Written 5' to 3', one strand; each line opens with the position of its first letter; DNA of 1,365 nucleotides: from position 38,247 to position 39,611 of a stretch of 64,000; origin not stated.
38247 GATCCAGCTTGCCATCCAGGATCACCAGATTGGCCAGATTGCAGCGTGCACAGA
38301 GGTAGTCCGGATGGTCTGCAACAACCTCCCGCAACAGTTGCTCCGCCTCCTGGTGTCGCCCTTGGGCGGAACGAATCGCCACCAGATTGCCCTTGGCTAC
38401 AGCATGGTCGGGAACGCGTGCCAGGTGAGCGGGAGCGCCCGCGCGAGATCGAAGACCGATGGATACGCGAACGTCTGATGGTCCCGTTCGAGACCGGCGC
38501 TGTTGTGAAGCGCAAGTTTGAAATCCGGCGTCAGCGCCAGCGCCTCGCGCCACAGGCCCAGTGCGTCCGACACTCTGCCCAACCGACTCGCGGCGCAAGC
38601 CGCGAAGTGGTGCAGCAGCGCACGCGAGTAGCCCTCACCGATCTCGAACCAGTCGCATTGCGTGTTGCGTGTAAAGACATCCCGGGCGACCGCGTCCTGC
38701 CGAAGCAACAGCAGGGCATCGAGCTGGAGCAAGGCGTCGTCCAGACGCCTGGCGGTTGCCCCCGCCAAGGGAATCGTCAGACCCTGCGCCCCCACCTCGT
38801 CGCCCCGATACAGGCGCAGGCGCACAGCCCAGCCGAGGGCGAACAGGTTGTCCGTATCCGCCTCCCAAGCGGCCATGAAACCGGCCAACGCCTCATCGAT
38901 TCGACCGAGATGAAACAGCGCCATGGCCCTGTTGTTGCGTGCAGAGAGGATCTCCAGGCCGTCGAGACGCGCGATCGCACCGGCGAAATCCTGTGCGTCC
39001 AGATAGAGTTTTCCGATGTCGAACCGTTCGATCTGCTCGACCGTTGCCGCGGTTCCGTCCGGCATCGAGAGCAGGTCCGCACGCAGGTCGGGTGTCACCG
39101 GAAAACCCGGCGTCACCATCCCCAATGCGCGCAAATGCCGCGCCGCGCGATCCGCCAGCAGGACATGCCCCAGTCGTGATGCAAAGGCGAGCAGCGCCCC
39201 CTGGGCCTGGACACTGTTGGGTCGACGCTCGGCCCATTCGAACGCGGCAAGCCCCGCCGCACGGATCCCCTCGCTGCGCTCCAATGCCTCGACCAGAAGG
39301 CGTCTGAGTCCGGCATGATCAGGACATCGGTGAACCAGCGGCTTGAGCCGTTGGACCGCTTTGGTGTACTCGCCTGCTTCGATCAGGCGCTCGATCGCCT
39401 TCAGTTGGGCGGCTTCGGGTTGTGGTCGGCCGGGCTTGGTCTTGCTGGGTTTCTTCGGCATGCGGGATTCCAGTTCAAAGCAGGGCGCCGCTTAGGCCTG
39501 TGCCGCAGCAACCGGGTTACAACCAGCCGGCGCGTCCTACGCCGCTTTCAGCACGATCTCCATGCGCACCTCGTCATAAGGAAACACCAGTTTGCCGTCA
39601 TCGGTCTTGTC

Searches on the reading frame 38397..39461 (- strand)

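Call 67: search_protein_families(library=pfam, proteins=[window:38397-39461:-], max_evalue=0.001)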
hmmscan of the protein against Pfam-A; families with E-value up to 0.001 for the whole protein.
window:38397-39461:- (354 aa): 6 families
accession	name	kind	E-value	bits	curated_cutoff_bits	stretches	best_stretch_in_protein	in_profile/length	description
PF20225.4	DUF6584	-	1.1e-06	29.3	27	1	17-74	4-61/171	Family of unknown function (DUF6584)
PF07719.23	TPR_2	-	5.3e-06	26.6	27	0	281-313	1-33/34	Tetratricopeptide repeat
PF00515.34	TPR_1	-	4.8e-05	23.4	27.8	0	174-193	3-22/34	Tetratricopeptide repeat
PF03704.23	BTAD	-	0.00029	21.7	22.1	0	18-77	60-122/146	Bacterial transcriptional activator domain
PF13414.12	TPR_11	-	0.00038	20.5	26.8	0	294-319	7-32/42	TPR repeat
PF13428.12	TPR_14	-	0.00047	21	23.5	0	17-58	2-43/44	Tetratricopeptide repeat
